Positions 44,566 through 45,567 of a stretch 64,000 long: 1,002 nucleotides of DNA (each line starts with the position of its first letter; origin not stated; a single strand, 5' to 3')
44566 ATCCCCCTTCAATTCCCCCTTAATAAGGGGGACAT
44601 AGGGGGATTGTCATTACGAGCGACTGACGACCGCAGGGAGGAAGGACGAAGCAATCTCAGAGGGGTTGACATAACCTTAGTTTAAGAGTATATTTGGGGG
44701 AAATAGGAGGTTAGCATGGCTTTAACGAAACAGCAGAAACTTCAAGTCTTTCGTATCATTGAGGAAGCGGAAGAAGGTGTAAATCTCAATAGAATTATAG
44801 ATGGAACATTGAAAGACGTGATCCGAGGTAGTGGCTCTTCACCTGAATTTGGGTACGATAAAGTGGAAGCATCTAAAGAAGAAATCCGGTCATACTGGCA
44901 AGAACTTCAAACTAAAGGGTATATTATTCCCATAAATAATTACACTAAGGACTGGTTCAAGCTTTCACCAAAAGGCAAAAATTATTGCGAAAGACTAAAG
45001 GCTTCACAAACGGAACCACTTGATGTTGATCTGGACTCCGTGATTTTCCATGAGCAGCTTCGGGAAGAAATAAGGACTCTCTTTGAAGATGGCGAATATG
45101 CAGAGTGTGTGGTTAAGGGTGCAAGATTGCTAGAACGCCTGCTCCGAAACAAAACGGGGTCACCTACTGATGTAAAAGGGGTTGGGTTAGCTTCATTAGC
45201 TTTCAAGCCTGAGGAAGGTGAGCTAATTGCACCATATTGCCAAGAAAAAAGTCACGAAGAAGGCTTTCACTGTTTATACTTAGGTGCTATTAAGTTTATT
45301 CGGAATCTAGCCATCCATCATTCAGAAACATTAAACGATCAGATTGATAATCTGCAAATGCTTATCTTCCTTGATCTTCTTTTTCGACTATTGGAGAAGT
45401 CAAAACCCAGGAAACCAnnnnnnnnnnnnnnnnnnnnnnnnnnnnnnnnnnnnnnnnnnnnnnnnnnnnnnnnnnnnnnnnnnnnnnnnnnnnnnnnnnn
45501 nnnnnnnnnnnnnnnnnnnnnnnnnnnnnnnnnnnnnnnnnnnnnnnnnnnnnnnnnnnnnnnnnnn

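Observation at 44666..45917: AT-rich two-gene cassette: wHTH + Ymh/TIGR02391-like HEPN protein, translationally coupled to a membrane-anchored protein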

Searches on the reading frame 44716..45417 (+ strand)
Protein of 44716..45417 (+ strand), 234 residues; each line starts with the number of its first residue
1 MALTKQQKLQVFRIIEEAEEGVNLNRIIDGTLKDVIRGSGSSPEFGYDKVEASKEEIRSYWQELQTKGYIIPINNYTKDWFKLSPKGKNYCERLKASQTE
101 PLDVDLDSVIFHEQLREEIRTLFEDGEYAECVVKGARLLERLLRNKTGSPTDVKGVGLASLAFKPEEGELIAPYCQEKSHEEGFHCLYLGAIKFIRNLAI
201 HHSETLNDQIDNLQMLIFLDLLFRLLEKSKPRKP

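Call 4: search_protein_families(library=pfam, proteins=[window:44716-45417:+], max_evalue=1)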
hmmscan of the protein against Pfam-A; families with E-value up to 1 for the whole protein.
window:44716-45417:+ (234 aa): 1 family
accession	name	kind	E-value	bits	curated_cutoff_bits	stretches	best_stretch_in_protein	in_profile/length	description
PF09509.15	Hypoth_Ymh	-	6.1e-17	62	25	1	111-226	3-119/119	Protein of unknown function (Hypoth_ymh)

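Call 5: search_protein_families(library=ncbifam, proteins=[window:44716-45417:+], max_evalue=1)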
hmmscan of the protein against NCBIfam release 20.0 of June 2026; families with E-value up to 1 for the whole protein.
window:44716-45417:+ (234 aa): 1 family
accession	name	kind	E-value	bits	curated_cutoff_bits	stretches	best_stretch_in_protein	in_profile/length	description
TIGR02391.1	hypoth_ymh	hypoth_equivalog_domain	1.4e-13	51.1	39.45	1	112-230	2-124/125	TIGR02391 family protein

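Call 6: search_protein_families(library=padloc, proteins=[window:44716-45417:+], max_evalue=1)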
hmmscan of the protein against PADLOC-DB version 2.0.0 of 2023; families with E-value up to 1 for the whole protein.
window:44716-45417:+ (234 aa): 2 families
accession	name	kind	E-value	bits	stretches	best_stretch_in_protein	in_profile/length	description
PDLC02412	Aga_HEPN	-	6.7e-05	20.1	1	106-230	249-380/382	Class II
PDLC03987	PD-Lambda-3_B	-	0.0049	14.2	1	102-229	133-263/270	-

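Call 8: find_homologous_proteins(query=window:44716-45417:+)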
Query window:44716-45417:+ (234 aa): 7 proteins with E <= 0.001 among 401 candidates.
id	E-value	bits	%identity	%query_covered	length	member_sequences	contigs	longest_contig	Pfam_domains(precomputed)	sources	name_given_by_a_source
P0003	1.9e-152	523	100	100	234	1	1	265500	PF09509.16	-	-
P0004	1.2e-135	468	89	100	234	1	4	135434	PF09509.16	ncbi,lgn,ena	-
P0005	9.4e-123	426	83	100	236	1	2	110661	PF09509.16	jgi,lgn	-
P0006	2.0e-94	333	65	100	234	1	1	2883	PF09509.16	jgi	jgi:uncharacterized protein (TIGR02391 family)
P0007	1.1e-81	292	55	99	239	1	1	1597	PF09509.16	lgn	-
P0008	1.6e-80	288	58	100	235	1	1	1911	PF09509.16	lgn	-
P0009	6.4e-52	194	44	99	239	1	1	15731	PF09509.16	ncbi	-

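Call 10: find_encoding_contigs(protein=P0004, flank=10000)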
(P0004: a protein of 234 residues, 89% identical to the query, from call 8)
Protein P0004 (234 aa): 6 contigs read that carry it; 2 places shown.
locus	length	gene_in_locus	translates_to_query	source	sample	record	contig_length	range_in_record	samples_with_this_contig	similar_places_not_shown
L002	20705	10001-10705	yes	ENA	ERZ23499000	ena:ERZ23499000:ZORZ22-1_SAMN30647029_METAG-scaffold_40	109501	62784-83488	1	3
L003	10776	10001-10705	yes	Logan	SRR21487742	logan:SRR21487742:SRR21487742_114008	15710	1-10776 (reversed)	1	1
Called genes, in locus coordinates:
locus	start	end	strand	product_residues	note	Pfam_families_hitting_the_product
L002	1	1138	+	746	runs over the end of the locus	PF12895:ANAPC3 (faint), PF01464:SLT, PF27553:SLT_superhelical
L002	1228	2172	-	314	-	-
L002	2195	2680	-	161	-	PF13801:Metal_resist (faint)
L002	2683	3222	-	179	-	PF13490:zf-HC2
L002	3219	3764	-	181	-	PF07638:Sigma70_ECF (faint), PF04542:Sigma70_r2, PF08281:Sigma70_r4_2, PF04545:Sigma70_r4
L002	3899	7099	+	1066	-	PF01839:FG-GAP (faint), PF13517:FG-GAP_3, PF13205:Big_5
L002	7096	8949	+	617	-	PF14559:TPR_19 (faint), PF23914:TPR_CcmH_CycH (faint), PF00515:TPR_1 (faint), PF07719:TPR_2 (faint), PF13428:TPR_14 (faint), PF13432:TPR_16 (faint), PF13414:TPR_11 (faint), PF13174:TPR_6 (faint)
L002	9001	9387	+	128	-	-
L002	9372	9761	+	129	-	-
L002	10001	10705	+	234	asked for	PF09509:Hypoth_Ymh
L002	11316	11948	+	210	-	PF04542:Sigma70_r2, PF08281:Sigma70_r4_2, PF04545:Sigma70_r4 (weak)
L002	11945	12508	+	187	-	PF13490:zf-HC2 (weak)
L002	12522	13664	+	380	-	PF04519:Bactofilin (faint)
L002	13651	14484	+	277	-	PF03631:Virul_fac_BrkB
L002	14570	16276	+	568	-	PF00578:AhpC-TSA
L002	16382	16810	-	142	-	-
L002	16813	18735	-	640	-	PF13620:CarboxypepD_reg, PF13715:CarbopepD_reg_2, PF00691:OmpA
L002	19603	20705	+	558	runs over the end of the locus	PF06082:YjbH (faint), PF13620:CarboxypepD_reg, PF13715:CarbopepD_reg_2 (weak), PF00691:OmpA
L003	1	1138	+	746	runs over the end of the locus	PF12895:ANAPC3 (faint), PF01464:SLT, PF27553:SLT_superhelical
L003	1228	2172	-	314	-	-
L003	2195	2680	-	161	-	PF13801:Metal_resist (faint)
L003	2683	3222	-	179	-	PF13490:zf-HC2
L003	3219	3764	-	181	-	PF07638:Sigma70_ECF (faint), PF04542:Sigma70_r2, PF08281:Sigma70_r4_2, PF04545:Sigma70_r4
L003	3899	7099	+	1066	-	PF01839:FG-GAP (faint), PF13517:FG-GAP_3, PF13205:Big_5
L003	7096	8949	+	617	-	PF14559:TPR_19 (faint), PF23914:TPR_CcmH_CycH (faint), PF00515:TPR_1 (faint), PF07719:TPR_2 (faint), PF13428:TPR_14 (faint), PF13432:TPR_16 (faint), PF13414:TPR_11 (faint), PF13174:TPR_6 (faint)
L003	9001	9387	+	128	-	-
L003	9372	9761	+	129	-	-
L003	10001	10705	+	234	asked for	PF09509:Hypoth_Ymh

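Call 11: find_encoding_contigs(protein=P0005, flank=10000)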
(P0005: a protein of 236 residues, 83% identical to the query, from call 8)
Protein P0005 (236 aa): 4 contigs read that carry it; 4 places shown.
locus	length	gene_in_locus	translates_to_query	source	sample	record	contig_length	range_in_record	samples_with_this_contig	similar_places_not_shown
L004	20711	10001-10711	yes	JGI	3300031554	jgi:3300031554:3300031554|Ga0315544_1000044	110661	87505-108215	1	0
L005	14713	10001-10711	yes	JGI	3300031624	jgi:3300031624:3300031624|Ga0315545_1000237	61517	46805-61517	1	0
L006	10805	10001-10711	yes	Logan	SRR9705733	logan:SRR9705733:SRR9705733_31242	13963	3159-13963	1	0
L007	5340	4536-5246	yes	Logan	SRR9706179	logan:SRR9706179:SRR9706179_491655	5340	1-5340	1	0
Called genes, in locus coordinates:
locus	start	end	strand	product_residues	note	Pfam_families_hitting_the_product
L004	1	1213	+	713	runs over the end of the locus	PF01464:SLT, PF27553:SLT_superhelical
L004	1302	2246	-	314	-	-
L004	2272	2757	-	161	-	-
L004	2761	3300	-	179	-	PF13490:zf-HC2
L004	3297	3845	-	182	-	PF07638:Sigma70_ECF (weak), PF04542:Sigma70_r2, PF08281:Sigma70_r4_2, PF04545:Sigma70_r4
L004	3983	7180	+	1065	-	PF13517:FG-GAP_3 (weak), PF13205:Big_5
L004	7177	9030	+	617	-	PF14559:TPR_19 (faint), PF23914:TPR_CcmH_CycH (faint), PF14863:Alkyl_sulf_dimr (faint), PF00515:TPR_1 (faint), PF07719:TPR_2 (faint), PF13414:TPR_11 (faint), PF13428:TPR_14 (faint), PF13432:TPR_16 (faint), +1 more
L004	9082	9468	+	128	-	-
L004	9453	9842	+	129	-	-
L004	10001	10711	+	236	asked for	PF09509:Hypoth_Ymh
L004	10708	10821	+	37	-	-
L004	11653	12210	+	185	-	PF04542:Sigma70_r2, PF08281:Sigma70_r4_2, PF04545:Sigma70_r4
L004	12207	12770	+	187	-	PF13490:zf-HC2 (weak)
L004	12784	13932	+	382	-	-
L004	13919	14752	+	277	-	PF03631:Virul_fac_BrkB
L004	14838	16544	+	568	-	PF00578:AhpC-TSA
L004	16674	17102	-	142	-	-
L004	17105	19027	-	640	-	PF13620:CarboxypepD_reg, PF13715:CarbopepD_reg_2, PF00691:OmpA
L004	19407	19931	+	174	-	-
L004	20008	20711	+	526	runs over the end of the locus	-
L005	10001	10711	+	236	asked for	PF09509:Hypoth_Ymh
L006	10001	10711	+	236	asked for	PF09509:Hypoth_Ymh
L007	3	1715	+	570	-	?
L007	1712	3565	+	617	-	PF14559:TPR_19 (faint), PF23914:TPR_CcmH_CycH (faint), PF14863:Alkyl_sulf_dimr (faint), PF00515:TPR_1 (faint), PF07719:TPR_2 (faint), PF13414:TPR_11 (faint), PF13428:TPR_14 (faint), PF13432:TPR_16 (faint), +1 more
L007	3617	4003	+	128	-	-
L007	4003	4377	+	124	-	-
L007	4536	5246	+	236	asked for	PF09509:Hypoth_Ymh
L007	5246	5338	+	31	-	?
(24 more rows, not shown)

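Call 13: find_encoding_contigs(protein=P0006, flank=10000)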
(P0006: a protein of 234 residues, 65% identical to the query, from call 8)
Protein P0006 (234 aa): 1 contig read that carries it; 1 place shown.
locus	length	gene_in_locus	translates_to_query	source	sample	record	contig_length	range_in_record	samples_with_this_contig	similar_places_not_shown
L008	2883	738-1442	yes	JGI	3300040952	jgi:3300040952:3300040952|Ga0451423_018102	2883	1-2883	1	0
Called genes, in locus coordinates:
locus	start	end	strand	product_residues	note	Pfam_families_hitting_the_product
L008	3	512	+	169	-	?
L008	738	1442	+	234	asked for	PF09509:Hypoth_Ymh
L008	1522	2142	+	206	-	-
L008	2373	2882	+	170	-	?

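Call 14: find_encoding_contigs(protein=P0007, flank=10000)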
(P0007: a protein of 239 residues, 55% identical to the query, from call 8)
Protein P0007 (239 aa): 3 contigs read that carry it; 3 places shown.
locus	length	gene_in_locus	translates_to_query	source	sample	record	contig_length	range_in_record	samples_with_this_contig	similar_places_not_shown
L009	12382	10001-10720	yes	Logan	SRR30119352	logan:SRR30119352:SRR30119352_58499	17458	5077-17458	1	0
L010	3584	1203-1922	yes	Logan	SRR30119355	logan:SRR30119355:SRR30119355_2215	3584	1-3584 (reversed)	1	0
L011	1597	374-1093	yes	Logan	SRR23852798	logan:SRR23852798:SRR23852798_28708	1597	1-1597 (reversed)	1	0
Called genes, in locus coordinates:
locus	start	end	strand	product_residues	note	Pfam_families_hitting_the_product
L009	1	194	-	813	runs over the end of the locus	PF13757:VIT_2, PF08487:VIT, PF00092:VWA, PF13519:VWA_2, PF13768:VWA_3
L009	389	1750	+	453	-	PF08308:PEGA, PF13360:PQQ_2, PF13570:Beta-prop_ACSF4, PF25292:Beta-prop_CGLA (faint), PF20067:SSL_N (faint), PF13360:PQQ_2, PF13570:Beta-prop_ACSF4, PF13360:PQQ_2, +1 more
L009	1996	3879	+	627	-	PF00209:SNF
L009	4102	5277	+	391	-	-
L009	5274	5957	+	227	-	PF04191:PEMT (weak)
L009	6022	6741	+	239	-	PF01497:Peripla_BP_2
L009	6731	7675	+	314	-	PF01032:FecCD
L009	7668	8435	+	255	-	PF00005:ABC_tran, PF13304:AAA_21 (faint)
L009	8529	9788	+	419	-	PF04165:DUF401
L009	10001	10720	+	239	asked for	PF09509:Hypoth_Ymh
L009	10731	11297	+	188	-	-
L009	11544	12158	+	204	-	-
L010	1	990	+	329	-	?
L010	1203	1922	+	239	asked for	PF09509:Hypoth_Ymh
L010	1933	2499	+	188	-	-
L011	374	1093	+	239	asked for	PF09509:Hypoth_Ymh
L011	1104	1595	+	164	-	?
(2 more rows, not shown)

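Call 15: find_encoding_contigs(protein=P0009, flank=10000)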
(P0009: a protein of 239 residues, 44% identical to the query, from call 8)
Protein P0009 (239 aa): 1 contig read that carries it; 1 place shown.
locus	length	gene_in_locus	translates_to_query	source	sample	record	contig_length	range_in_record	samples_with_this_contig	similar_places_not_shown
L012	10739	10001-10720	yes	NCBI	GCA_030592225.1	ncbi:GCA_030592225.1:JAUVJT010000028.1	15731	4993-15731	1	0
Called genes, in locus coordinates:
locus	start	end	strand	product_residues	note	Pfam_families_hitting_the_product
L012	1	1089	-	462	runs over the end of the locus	PF13860:FlgD_ig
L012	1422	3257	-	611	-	PF07676:PD40, PF00691:OmpA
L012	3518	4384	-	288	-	PF14054:DUF4249 (weak)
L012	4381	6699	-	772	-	PF13620:CarboxypepD_reg, PF13715:CarbopepD_reg_2, PF07715:Plug, PF00593:TonB_dep_Rec_b-barrel, PF25183:OMP_b-brl_4 (faint)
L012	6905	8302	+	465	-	-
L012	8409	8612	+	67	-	-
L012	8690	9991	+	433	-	PF02885:Glycos_trans_3N, PF00591:Glycos_transf_3, PF07831:PYNP_C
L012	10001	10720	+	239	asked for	PF09509:Hypoth_Ymh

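Call 24: predict_structure(alignment_id=A1)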
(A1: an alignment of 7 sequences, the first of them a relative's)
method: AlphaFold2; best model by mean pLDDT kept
length: 234 residues; sequences in the alignment: 7
mean_pLDDT: 77.9   pTM: 0.56
mean pLDDT of the five models: 77.9, 75.1, 58.7, 57.3, 55.6
residues with pLDDT >= 90: 36; 70-90: 146; 50-70: 44; < 50: 8
segments of 3 or more residues with pLDDT < 50: 199-206
pLDDT, mean of each block of 10 residues (from residue 1): 85 88 89 78 80 91 89 83 88 77 64 78 70 81 85 75 80 67 71 59 52 79 85 73
secondary structure, 60 per line:
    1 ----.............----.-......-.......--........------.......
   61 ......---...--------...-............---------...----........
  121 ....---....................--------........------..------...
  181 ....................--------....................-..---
elements in order: H5-17 H24-29 E31-37 E40-47 H54-66 E70-72 E81-83 H85-96 H113-124 H128-147 H156-163 H178-200 H209-228

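Call 30: fold_search(model_id=the predicted structure, library=pdb)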
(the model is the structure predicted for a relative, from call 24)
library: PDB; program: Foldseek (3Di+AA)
matches with E <= 10: 275; with E <= 0.001: 0
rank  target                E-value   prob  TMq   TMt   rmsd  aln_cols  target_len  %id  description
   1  5y8t_B                3.0e-01  0.30  0.19  0.26  18.1       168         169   12  Crystal structure of Bacillus subtilis PadR in complex with p-coumaric acid (released 2017-11-29)
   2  5z7b_B                4.4e-01  0.11  0.15  0.17  20.6       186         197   13  Crystal structure of the VanR transcription factor in complex with vanillate (released 2018-08-29)
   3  6jyi_B                5.7e-01  0.15  0.17  0.23  18.5       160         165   12  Crystal structure of the PadR-like transcriptional regulator BC1756 from Bacillus cereus (released 2019-06-26)
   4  3h2u_C                6.7e-01  0.21  0.22  0.29  14.7       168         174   13  Human raver1 RRM1, RRM2, and RRM3 domains in complex with human vinculin tail domain Vt (released 2009-07-28)
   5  5hw2_A                7.1e-01  0.15  0.23  0.15  22.3       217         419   10  Crystal Structure of Adenylosuccinate Lyase from Francisella tularensis Complexed with fumaric acid (released 2016-02-10)
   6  2rkh                  7.1e-01  0.12  0.17  0.24  18.6       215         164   10  Crystal structure of a putative AphA-like transcription factor (ZP_00208345.1) from Magnetospirillum magnetotacticum MS- (released 2007-10-30)
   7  2qww_B                7.8e-01  0.77  0.26  0.40  11.4       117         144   13  Crystal structure of multiple antibiotic-resistance repressor (MarR) (YP_013417.1) from Listeria monocytogenes 4b F236 (released 2007-08-21)
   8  5fci_C0               7.8e-01  0.63  0.22  0.46   9.1       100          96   13  Structure of the vacant uL3 W255C mutant 80S yeast ribosome (released 2016-05-11)
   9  8rhz_A                7.8e-01  0.16  0.22  0.06  15.4       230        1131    9  Structure of CUL9-RBX1 ubiquitin E3 ligase complex in unneddylated conformation - symmetry expanded unneddylated dimer (released 2024-04-17)
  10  2qww_E                8.3e-01  0.77  0.26  0.40  10.8       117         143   15  Crystal structure of multiple antibiotic-resistance repressor (MarR) (YP_013417.1) from Listeria monocytogenes 4b F236 (released 2007-08-21)
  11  5x11_H                9.2e-01  0.11  0.17  0.23  20.3       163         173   14  Crystal structure of Bacillus subtilis PadR in complex with operator DNA (released 2017-11-22)
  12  5xgf                  1.0e+00  0.06  0.16  0.14  16.9       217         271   13  The fatty acid-responsive FadR repressor of Vibrio alginolyticus (released 2017-05-31)
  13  2qww_G                1.1e+00  0.60  0.25  0.40  12.5       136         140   16  Crystal structure of multiple antibiotic-resistance repressor (MarR) (YP_013417.1) from Listeria monocytogenes 4b F236 (released 2007-08-21)
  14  8btr_SL               1.1e+00  0.60  0.22  0.49   8.8       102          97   12  Giardia Ribosome in PRE-T Hybrid State (D2) (released 2023-03-22)
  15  5lyb_C0               1.2e+00  0.54  0.22  0.46   9.0       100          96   13  Crystal structure of the S.cerevisiae 80S ribosome in complex with the A-site bound aminoacyl-tRNA analog ACCPmn (released 2016-11-23)
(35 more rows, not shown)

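Call 34: find_related_loci(query=A1, collection=genome_contigs, flank=4000)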
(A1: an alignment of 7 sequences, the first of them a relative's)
Query A1 (234 aa) in genome_contigs; peptide patterns used: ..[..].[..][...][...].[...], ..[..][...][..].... (x = any residue, [..] = any of these).
59 stretches matched a pattern; 1 encode a relative of the query (tblastn E <= 1e-3); 1 distinct loci.
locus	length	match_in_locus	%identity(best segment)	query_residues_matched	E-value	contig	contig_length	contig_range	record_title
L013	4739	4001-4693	44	1-232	4e-60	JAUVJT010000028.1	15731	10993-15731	MAG: Candidatus Stahlbacteria bacterium isolate CSMAG_461 CSMAG_461_k127_2790989_length_15731_cov_13.0000, whole genome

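Call 36: find_related_loci(query=A1, collection=metagenome_contigs, flank=4000)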
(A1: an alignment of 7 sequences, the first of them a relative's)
Query A1 (234 aa) in metagenome_contigs; peptide patterns used: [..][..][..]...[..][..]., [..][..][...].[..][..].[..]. (x = any residue, [..] = any of these).
422 stretches matched a pattern; 1 encode a relative of the query (tblastn E <= 1e-3); 1 distinct loci.
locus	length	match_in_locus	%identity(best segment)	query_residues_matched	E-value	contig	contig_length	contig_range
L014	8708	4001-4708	83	1-234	5e-131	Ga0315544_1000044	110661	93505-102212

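Call 37: find_related_loci(query=A1, collection=viral_contigs, flank=4000)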
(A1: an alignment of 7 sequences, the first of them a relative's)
Query A1 (234 aa) in viral_contigs; peptide patterns used: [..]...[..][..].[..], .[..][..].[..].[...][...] (x = any residue, [..] = any of these).
316 stretches matched a pattern, but none encodes a relative of the query by tblastn (E <= 1e-3).

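Call 38: search_protein_families(library=pfam, proteins=[L008:1522-2139:+, L009:10731-11294:+, L009:11544-12155:+], max_evalue=1)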
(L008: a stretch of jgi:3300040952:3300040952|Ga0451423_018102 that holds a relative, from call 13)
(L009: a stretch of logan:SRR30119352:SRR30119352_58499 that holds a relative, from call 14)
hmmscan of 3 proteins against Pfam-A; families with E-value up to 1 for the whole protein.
L008:1522-2139:+ (206 aa): 2 families
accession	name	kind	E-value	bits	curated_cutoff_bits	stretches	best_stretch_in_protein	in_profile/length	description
PF07695.17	7TMR-DISM_7TM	-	0.0087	16.4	29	1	8-167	41-203/205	7TM diverse intracellular signalling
PF19333.4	FAXC_N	-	0.031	14.9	27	1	12-63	44-95/104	Failed axon connections homolog N-terminus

L009:10731-11294:+ (188 aa): 3 families
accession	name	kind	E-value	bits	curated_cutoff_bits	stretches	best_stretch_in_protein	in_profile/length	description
PF25166.1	CoiA_C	-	0.0014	19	21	1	8-59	12-63/149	Competence protein CoiA, C-terminal domain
PF09534.15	Trp_oprn_chp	-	0.12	12.6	29.6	1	75-185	38-134/180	Tryptophan-associated transmembrane protein (Trp_oprn_chp)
PF00487.30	FA_desaturase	-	0.7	10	29.7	1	16-140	73-192/253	Fatty acid desaturase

L009:11544-12155:+ (204 aa): 1 family
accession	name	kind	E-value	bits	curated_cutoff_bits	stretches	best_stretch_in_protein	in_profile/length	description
PF13568.12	OMP_b-brl_2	-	0.0026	18.3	27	1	22-121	9-115/175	Outer membrane protein beta-barrel domain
